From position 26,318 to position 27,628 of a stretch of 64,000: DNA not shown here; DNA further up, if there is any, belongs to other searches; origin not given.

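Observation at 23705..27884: Five-gene operon that looks like an undescribed nucleotide-sugar activation route (HAD phosphatase, NTase, NTase-kinase fusion, GatZ/KbaZ-like barrel, cupin)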

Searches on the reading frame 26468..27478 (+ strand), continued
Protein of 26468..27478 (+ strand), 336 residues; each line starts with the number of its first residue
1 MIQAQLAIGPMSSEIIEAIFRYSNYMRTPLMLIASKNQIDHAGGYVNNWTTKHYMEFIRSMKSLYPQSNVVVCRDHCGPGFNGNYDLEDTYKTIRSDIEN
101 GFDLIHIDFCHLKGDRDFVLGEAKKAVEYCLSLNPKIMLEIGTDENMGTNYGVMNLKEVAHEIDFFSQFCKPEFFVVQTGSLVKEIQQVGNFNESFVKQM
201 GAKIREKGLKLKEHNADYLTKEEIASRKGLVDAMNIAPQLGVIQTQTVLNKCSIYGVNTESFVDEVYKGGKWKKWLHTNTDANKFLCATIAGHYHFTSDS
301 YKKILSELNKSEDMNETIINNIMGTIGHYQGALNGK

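Call 35: fold_search(model_id=the predicted structure, library=pdb)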
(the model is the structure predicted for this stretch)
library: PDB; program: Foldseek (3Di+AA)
matches with E <= 10: 1835; with E <= 0.001: 636
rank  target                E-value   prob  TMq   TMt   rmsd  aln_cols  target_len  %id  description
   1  2fiq_D                2.7e-14  1.00  0.79  0.66   4.8       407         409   14  Crystal structure of putative tagatose 6-phosphate kinase (released 2006-04-04)
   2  2fiq_C                5.3e-14  1.00  0.79  0.66   5.1       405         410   14  Crystal structure of putative tagatose 6-phosphate kinase (released 2006-04-04)
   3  3txv                  1.8e-13  1.00  0.72  0.64   5.9       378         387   15  Crystal structure of a probable tagatose 6 phosphate kinase from Sinorhizobium meliloti 1021 (released 2011-10-12)
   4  2fiq_B                4.0e-13  1.00  0.77  0.64   5.2       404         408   14  Crystal structure of putative tagatose 6-phosphate kinase (released 2006-04-04)
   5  2fiq_A                8.6e-13  1.00  0.79  0.66   4.9       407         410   14  Crystal structure of putative tagatose 6-phosphate kinase (released 2006-04-04)
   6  9a4l_A                1.1e-10  1.00  0.56  0.65   7.3       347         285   14  Integrative model of ALF-ACNA by crosslinking MS and deep learning (released 2024-09-18)
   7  3q94_A                1.6e-10  1.00  0.52  0.60   9.8       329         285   14  The crystal structure of fructose 1,6-bisphosphate aldolase from Bacillus anthracis str. 'Ames Ancestor' (released 2011-01-26)
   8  7nc7_A                3.2e-10  1.00  0.51  0.61   9.2       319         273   13  Crystal structure of fructose-bisphosphate aldolases FBAC from Bacillus methanolicus (released 2021-02-17)
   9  3n9s_A                1.0e-09  1.00  0.50  0.55  10.3       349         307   15  Class II fructose-1,6-bisphosphate aldolase from helicobacter pylori in complex with N-(4-hydroxybutyl)- glycolohydrox (released 2010-11-17)
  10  3q94_B                1.1e-09  1.00  0.58  0.69   7.2       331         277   14  The crystal structure of fructose 1,6-bisphosphate aldolase from Bacillus anthracis str. 'Ames Ancestor' (released 2011-01-26)
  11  3n9s_B                1.1e-09  1.00  0.51  0.57   9.7       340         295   14  Class II fructose-1,6-bisphosphate aldolase from helicobacter pylori in complex with N-(4-hydroxybutyl)- glycolohydrox (released 2010-11-17)
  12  1gvf_A                2.0e-09  1.00  0.57  0.69   8.1       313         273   15  Structure of tagatose-1,6-bisphosphate aldolase (released 2002-06-18)
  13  5uck_A                3.2e-09  1.00  0.50  0.57  10.1       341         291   15  Class II fructose-1,6-bisphosphate aldolase of Helicobacter pylori with cleavage products (released 2018-04-11)
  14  5uck_B                4.2e-09  1.00  0.51  0.59  10.0       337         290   16  Class II fructose-1,6-bisphosphate aldolase of Helicobacter pylori with cleavage products (released 2018-04-11)
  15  6ofu_D                4.4e-09  1.00  0.52  0.67   8.4       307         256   14  X-ray crystal structure of the YdjI aldolase from Escherichia coli K12 (released 2019-04-24)
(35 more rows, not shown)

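Call 38: find_related_loci(query=A2, collection=genome_contigs, flank=10000)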
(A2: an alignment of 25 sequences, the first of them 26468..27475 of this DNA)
Query A2 (336 aa) in genome_contigs; peptide patterns used: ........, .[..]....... (x = any residue, [..] = any of these).
224 stretches matched a pattern; 88 encode a relative of the query (tblastn E <= 1e-3); the best 80 are kept; 80 distinct loci.
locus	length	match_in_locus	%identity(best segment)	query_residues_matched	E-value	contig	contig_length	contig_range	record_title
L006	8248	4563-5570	98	1-336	0e+0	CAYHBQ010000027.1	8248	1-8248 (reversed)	MAG TPA_asm: Candidatus Woesearchaeota archaeon isolate ERP119705_co11_463 genome assembly, contig: NODE_7077_length_824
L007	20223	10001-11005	78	1-335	0e+0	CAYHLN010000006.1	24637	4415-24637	MAG TPA_asm: Candidatus Woesearchaeota archaeon isolate ERP119705_co13_477 genome assembly, contig: NODE_2498_length_246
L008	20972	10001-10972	70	6-329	3e-161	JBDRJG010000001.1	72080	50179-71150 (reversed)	MAG: Candidatus Iainarchaeum archaeon isolate MEGAHIT-group-1.632 k141_11476791, whole genome shotgun sequence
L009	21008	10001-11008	66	1-336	1e-155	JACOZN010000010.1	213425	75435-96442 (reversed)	MAG: Candidatus Woesearchaeota archaeon isolate NC_groundwater_206_Ag_S-0.1um_41_17 S4_GD2017_2_S1_scaffold_41, whole ge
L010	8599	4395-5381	66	1-329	6e-156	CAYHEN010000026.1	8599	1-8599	MAG TPA_asm: Candidatus Woesearchaeota archaeon isolate ERP119705_co12_12 genome assembly, contig: NODE_10249_length_859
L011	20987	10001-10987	65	1-329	1e-154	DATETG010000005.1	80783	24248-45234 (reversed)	MAG TPA_asm: Candidatus Nanoarchaeia archaeon isolate SMAG_U8309 k141_1158415, whole genome shotgun sequence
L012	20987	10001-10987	63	1-329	2e-154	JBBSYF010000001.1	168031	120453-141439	MAG: Nanoarchaeota archaeon isolate H52-bin004_1 H52_bin004_1_000000000001, whole genome shotgun sequence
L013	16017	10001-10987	63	1-329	1e-152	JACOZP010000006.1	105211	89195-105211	MAG: Candidatus Woesearchaeota archaeon isolate NC_groundwater_208_Ag_S-0.1um_42_19 S4_GD2017_2_S1_scaffold_71, whole ge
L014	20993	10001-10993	65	4-334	7e-152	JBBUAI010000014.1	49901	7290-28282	MAG: Patescibacteria group bacterium isolate H51-bin080_1 H51_bin080_1_000000000014, whole genome shotgun sequence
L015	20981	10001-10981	64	3-329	9e-152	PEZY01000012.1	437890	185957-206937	MAG: Candidatus Buchananbacteria bacterium CG10_big_fil_rev_8_21_14_0_10_33_19 CG10_8_21_14_0.10_scaffold_3_c, whole gen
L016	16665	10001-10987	64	1-329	3e-151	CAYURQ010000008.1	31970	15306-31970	MAG TPA_asm: Candidatus Woesearchaeota archaeon isolate SRP141376_co3_436 genome assembly, contig: NODE_3632_length_3197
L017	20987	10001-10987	64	2-330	1e-150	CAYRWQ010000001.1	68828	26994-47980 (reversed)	MAG TPA_asm: uncultured Bdellovibrionales bacterium isolate binchicken_co128_176 genome assembly, contig: NODE_235_lengt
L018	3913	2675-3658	64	1-329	2e-155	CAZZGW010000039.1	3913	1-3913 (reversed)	MAG TPA_asm: Candidatus Woesearchaeota archaeon isolate SRP191223_co1_100 genome assembly, contig: NODE_35898_length_391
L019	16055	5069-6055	63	1-329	2e-150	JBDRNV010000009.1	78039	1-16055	MAG: Nanoarchaeota archaeon isolate MEGAHIT-group-1.916 k141_7266135, whole genome shotgun sequence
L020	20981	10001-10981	65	3-329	6e-150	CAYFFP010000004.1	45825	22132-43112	MAG TPA_asm: uncultured Candidatus Saccharibacteria bacterium isolate ERP013524_co1_51 genome assembly, contig: NODE_127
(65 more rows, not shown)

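Call 60: find_related_loci(query=A2, collection=viral_contigs, flank=8000)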
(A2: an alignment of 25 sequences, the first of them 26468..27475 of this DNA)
Query A2 (336 aa) in viral_contigs; peptide patterns used: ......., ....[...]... (x = any residue, [..] = any of these).
400 stretches matched a pattern; 338 encode a relative of the query (tblastn E <= 1e-3); the best 80 are kept; 80 distinct loci.
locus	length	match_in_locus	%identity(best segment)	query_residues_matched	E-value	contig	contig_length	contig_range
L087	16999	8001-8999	46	1-335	1e-100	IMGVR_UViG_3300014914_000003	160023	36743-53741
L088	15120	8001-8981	48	1-333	1e-99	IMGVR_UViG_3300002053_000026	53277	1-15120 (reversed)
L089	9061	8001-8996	47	1-335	4e-98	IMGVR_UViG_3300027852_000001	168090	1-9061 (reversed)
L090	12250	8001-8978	45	1-329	3e-94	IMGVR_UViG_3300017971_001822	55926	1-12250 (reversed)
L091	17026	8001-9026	43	4-333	1e-93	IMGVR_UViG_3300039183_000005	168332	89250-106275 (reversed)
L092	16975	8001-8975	45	4-333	1e-93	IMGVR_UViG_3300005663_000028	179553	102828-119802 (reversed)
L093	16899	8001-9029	45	1-333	1e-93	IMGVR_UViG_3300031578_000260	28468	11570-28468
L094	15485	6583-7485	46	6-308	6e-90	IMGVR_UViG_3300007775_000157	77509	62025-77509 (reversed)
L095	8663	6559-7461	46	6-308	6e-90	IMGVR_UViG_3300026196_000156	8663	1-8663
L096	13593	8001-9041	43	1-333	4e-88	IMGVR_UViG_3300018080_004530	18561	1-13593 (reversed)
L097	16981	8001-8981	39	3-331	3e-73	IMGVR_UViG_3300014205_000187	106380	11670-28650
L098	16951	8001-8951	41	5-329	1e-72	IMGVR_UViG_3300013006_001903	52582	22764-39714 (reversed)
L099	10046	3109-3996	43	5-308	2e-71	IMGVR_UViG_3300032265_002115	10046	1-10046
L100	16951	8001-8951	41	5-329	1e-70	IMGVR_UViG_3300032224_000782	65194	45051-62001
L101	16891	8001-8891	43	5-309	1e-70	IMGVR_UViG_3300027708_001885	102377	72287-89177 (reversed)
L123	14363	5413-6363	41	5-329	6e-66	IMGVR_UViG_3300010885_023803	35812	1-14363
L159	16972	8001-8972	38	1-330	4e-61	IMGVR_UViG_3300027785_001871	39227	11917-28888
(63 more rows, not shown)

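Call 61: search_dna_similar(query=window:26468-27475:+, collection=plasmids, mode=protein, max_evalue=0.001, max_rows=10)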
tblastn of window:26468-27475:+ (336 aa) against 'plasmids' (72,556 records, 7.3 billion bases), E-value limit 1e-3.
Records with a match: 28; places in all: 29; records where one place covers at least 80% of the query: 14.
Best place of each record, by identity: <60% 28.
By first word of the organism name: Klebsiella 15; Escherichia 4; Sinorhizobium 2; Listeria 2; Streptantibioticus 2; Enterococcus 1; Pantoea 1; Halomontanus 1.
By predicted mobility (MOB-suite, as given by PLSDB): conjugative 15; non-mobilizable 11; mobilizable 2.
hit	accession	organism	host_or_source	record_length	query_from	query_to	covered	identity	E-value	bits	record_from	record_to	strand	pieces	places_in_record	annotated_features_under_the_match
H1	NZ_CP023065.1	Sinorhizobium sp. CCBAU 05631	G.max,nodule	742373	4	306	90%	33.8%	4e-43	166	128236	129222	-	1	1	tagatose-6-phosphate kinase | hypothetical protein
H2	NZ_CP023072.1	Sinorhizobium fredii CCBAU 83666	G.max,nodule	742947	4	306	90%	33.8%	4e-43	166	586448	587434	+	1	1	tagatose-6-phosphate kinase | hypothetical protein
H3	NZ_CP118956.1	Enterococcus faecium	Type strain bacterial culture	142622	6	302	88%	29.7%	1e-27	121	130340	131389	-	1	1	class II D-tagatose-bisphosphate aldolase, non-catalytic subunit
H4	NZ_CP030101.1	Listeria monocytogenes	Environment,water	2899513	6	303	89%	29.2%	9e-26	115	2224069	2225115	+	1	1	none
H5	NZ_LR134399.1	Listeria monocytogenes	Homo sapiens,Vein blood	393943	6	308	90%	28.6%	2e-25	114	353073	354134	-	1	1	class II D-tagatose-bisphosphate aldolase, non-catalytic subunit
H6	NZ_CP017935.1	Klebsiella pneumoniae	Homo sapiens,Abdominal Abscess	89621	6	303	89%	27.9%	2e-28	123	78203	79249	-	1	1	class II D-tagatose-bisphosphate aldolase, non-catalytic subunit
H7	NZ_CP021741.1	Klebsiella pneumoniae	-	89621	6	303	89%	27.9%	2e-28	123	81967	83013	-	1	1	class II D-tagatose-bisphosphate aldolase, non-catalytic subunit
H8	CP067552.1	Klebsiella pneumoniae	Homo sapiens,wound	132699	6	303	89%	27.9%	2e-28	123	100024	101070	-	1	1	class II D-tagatose-bisphosphate aldolase, non-catalytic subunit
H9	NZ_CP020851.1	Klebsiella variicola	Homo sapiens,urine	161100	6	303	89%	27.9%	2e-28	123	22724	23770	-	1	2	class II D-tagatose-bisphosphate aldolase, non-catalytic subunit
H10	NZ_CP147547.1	Klebsiella quasipneumoniae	Homo sapiens,bloodstream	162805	6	303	89%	27.9%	2e-28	123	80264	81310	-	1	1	class II D-tagatose-bisphosphate aldolase, non-catalytic subunit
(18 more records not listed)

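Call 62: get_annotated_region(hit=H1, flank=8000)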
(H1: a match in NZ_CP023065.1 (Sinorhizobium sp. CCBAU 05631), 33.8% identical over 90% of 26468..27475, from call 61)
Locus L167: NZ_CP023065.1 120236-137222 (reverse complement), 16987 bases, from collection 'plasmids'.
description: Sinorhizobium sp. CCBAU 05631 plasmid pSS05631a, complete sequence
organism: Sinorhizobium sp. CCBAU 05631 (NCBI taxid 794846)
taxonomy: Bacteria; Pseudomonadota; Alphaproteobacteria; Hyphomicrobiales; Rhizobiaceae; Sinorhizobium; Sinorhizobium sp. CCBAU 05631
host: -; source: G.max,nodule; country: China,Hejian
typing (MOB-suite, as given by PLSDB): conjugative; replicon rep_cluster_473; relaxase MOBP,MOBP,MOBQ; mating-pair formation MPF_T
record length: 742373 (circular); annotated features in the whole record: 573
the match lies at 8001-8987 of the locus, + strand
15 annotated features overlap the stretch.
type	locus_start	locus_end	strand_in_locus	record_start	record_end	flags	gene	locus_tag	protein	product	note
CDS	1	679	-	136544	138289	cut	-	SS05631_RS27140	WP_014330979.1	T3SS effector NEL-type E3 ubiquitin ligase NopM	GO:0016567 - protein ubiquitination [Evidence IEA]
CDS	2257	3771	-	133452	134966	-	-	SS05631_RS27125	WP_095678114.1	ISNCY family transposase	-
CDS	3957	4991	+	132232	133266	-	-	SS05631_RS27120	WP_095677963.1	IS110 family transposase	-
CDS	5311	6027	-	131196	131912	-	-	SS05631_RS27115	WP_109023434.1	IS6 family transposase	-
CDS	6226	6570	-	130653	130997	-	-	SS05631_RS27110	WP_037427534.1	hypothetical protein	-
CDS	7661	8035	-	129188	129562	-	-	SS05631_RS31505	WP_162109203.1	hypothetical protein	-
CDS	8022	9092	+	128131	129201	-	-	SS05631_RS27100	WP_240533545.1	tagatose-6-phosphate kinase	-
CDS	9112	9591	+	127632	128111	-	-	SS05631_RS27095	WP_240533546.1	cupin domain-containing protein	-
CDS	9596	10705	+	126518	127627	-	-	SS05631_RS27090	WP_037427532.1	DegT/DnrJ/EryC1/StrS family aminotransferase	-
CDS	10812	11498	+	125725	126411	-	-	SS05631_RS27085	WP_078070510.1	HAD-IA family hydrolase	GO:0008152 - metabolic process [Evidence IEA]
CDS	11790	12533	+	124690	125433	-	-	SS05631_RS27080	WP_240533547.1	DeoR/GlpR family DNA-binding transcription regulator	-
CDS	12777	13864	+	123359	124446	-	-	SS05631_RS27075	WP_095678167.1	IS3 family transposase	-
CDS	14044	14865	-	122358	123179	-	-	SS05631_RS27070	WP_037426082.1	BtpA/SgcQ family protein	-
CDS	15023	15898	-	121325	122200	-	-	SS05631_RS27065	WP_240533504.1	alpha/beta hydrolase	-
CDS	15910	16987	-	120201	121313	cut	-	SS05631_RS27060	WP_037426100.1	Gfo/Idh/MocA family oxidoreductase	-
